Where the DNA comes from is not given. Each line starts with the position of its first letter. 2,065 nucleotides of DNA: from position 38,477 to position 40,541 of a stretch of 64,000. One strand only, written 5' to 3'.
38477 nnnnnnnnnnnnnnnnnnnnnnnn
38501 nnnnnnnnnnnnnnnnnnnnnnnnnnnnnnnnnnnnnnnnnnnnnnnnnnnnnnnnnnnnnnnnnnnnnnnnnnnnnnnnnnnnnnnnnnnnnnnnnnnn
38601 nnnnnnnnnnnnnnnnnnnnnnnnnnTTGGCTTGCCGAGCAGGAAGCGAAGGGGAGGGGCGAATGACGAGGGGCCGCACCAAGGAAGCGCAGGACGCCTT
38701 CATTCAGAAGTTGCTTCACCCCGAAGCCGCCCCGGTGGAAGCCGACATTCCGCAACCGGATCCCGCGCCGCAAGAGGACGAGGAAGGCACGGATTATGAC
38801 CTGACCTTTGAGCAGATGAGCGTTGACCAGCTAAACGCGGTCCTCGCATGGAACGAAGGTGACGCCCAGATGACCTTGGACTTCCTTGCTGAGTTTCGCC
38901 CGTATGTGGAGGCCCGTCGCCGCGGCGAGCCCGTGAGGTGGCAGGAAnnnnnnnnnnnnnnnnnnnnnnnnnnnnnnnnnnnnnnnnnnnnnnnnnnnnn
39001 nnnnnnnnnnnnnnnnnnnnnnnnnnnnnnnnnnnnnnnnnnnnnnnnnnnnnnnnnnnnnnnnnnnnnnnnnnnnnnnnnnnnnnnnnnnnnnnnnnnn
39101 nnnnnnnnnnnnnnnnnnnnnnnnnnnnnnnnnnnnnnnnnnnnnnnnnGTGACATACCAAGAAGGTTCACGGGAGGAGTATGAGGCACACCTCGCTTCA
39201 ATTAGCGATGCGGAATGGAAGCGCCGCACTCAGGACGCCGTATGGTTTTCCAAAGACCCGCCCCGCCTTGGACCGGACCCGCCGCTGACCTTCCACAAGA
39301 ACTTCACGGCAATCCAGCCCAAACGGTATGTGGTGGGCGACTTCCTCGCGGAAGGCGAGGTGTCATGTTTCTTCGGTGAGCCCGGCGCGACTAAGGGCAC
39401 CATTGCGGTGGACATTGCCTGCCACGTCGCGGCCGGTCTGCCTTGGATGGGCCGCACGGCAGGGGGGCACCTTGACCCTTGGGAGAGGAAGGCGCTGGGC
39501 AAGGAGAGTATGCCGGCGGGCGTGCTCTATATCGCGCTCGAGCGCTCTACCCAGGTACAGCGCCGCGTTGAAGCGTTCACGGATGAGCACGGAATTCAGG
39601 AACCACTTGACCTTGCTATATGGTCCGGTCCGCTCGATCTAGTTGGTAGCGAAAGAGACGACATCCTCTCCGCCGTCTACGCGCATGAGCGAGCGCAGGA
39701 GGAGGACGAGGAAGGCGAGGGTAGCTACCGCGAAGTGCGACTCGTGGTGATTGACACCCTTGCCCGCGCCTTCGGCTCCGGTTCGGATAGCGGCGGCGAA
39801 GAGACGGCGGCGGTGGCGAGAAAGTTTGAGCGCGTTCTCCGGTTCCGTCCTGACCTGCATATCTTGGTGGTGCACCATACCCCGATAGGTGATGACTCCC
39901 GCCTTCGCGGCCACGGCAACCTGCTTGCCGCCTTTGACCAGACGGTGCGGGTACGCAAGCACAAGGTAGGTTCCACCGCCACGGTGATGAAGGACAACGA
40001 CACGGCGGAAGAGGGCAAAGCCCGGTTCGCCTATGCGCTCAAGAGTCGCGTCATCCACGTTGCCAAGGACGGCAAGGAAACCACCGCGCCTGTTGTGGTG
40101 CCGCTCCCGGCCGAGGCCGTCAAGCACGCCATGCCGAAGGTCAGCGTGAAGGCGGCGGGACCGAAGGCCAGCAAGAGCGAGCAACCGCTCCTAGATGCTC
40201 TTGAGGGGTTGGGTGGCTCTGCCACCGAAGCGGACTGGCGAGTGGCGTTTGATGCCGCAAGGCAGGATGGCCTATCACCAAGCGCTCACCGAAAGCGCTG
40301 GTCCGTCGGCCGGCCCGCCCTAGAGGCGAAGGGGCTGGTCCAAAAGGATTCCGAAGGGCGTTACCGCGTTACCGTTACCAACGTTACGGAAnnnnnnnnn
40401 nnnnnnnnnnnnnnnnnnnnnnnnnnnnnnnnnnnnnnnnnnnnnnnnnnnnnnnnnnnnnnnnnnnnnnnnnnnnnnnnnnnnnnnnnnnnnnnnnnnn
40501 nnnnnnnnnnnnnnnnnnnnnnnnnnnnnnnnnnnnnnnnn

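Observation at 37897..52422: A 13.5-kb integrative element sits in frame inside the prophage major capsid gene, flanked by 12-bp direct repeats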

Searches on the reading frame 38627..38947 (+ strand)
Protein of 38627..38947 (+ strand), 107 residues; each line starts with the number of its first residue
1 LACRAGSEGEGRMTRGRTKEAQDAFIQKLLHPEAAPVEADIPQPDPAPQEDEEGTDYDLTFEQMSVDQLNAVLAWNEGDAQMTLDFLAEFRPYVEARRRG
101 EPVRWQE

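Call 12: search_protein_families(library=pfam, proteins=[window:38627-38947:+], max_evalue=0.01)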
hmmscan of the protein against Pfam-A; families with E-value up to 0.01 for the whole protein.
window:38627-38947:+ (107 aa): 0 families

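Call 27: search_protein_families(library=phrogs, proteins=[window:38627-38947:+], max_evalue=0.001)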
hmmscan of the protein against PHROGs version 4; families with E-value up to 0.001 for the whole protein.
window:38627-38947:+ (107 aa): 0 families

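Call 96: search_protein_families(library=padloc, proteins=[window:38627-38947:+], max_evalue=0.01)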
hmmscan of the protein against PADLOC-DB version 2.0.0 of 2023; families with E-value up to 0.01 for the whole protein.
window:38627-38947:+ (107 aa): 0 families

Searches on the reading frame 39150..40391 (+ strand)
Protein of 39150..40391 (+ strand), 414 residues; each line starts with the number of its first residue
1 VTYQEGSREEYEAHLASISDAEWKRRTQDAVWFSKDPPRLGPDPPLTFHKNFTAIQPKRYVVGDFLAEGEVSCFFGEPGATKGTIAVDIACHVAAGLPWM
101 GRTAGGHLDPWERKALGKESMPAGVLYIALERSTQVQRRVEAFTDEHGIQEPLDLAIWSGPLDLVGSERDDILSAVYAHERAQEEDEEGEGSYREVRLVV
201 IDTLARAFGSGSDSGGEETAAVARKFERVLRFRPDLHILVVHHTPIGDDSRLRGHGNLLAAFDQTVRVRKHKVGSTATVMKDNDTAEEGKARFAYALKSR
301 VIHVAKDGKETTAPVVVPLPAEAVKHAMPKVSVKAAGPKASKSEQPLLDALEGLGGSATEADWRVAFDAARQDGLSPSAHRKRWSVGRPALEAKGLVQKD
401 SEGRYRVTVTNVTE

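Call 12: search_protein_families(library=pfam, proteins=[window:39150-40391:+], max_evalue=0.01)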
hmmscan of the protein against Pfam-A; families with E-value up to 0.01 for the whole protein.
window:39150-40391:+ (414 aa): 1 family
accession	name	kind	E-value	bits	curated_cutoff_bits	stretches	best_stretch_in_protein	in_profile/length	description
PF13481.12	AAA_25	-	6e-25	88.4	27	1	46-245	10-191/195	AAA domain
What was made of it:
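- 39150..40394 (+): RepA-like AAA_25 ATPase, the replication initiator/helicase candidate. Call 12: AAA_25, 6e-25.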

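Call 27: search_protein_families(library=phrogs, proteins=[window:39150-40391:+], max_evalue=0.001)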
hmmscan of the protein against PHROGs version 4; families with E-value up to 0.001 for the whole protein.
window:39150-40391:+ (414 aa): 4 families
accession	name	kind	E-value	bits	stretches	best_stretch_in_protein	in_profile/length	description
phrog_906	-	DNA, RNA and nucleotide metabolism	3.3e-28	99.9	1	44-326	502-762/872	DNA polymerase/primase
phrog_2850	-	unknown function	2.8e-24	86.9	1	55-329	144-389/465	-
phrog_6012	-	DNA, RNA and nucleotide metabolism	6.3e-07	30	1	66-244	145-293/447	DNA helicase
phrog_3123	-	unknown function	3.4e-06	26.9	1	56-245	328-506/583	-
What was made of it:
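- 39150..40394 (+): Call 27: phrog_906 and phrog_6012.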

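Call 40: find_related_loci(query=window:39150-40391:+, collection=viral_contigs, flank=10000)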
Query window:39150-40391:+ (414 aa) in viral_contigs; peptide patterns used: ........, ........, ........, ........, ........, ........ (x = any residue, [..] = any of these).
16 stretches matched a pattern; 2 encode a relative of the query (tblastn E <= 1e-3); 2 distinct loci.
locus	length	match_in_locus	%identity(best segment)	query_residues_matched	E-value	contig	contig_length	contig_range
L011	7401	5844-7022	55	25-414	5e-130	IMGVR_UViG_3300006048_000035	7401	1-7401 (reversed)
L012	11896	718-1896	55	25-414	6e-130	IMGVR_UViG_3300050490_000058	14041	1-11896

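Call 114: search_protein_families(library=pfam, proteins=[L012:3439-4053:+, L012:4360-5472:+, L012:7441-7836:+, L012:7757-8293:+, L012:8293-10575:+, L012:10575-11237:+, L012:11090-11797:+, L011:33-878:+, L011:2805-3425:+, L011:3455-5116:+], max_evalue=0.001)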
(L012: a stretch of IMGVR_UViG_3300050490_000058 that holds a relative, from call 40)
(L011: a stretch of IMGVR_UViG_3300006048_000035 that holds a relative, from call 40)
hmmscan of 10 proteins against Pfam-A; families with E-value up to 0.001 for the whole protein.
L012:3439-4053:+ (205 aa): 0 families

L012:4360-5472:+ (371 aa): 1 family
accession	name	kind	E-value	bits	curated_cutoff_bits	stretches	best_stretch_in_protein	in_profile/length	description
PF05065.19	Phage_capsid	-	3.6e-58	197.6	24.2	1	103-369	4-280/280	Phage capsid family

L012:7441-7836:+ (132 aa): 1 family
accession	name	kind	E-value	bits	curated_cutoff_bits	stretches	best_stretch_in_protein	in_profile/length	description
PF11836.14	Phage_TAC_11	-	4.3e-14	52.8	27.8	1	21-113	7-96/96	Phage tail tube protein, GTA-gp10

L012:7757-8293:+ (179 aa): 1 family
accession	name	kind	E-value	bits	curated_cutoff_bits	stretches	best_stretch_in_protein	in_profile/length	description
PF04883.17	HK97-gp10_like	-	5.8e-10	40.4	21.4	1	34-127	1-78/78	Bacteriophage HK97-gp10, putative tail-component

L012:8293-10575:+ (761 aa): 1 family
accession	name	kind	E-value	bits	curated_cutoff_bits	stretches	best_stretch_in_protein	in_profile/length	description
PF20155.4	TMP_3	-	4.8e-46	157.3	41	1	73-267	1-192/192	Tape measure protein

L012:10575-11237:+ (221 aa): 0 families

L012:11090-11797:+ (236 aa): 1 family
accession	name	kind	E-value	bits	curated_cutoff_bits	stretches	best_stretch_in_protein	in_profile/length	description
PF11836.14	Phage_TAC_11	-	6.6e-18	65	27.8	1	54-148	1-93/96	Phage tail tube protein, GTA-gp10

L011:33-878:+ (282 aa): 0 families

L011:2805-3425:+ (207 aa): 0 families

L011:3455-5116:+ (554 aa): 2 families
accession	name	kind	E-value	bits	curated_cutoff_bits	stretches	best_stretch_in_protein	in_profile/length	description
PF20441.4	TerL_nuclease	-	2.3e-31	109.5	24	1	250-531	11-282/286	Terminase large subunit, endonuclease domain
PF03354.21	TerL_ATPase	-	9.7e-09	35.6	23.7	1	84-222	23-160/178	Terminase large subunit, ATPase domain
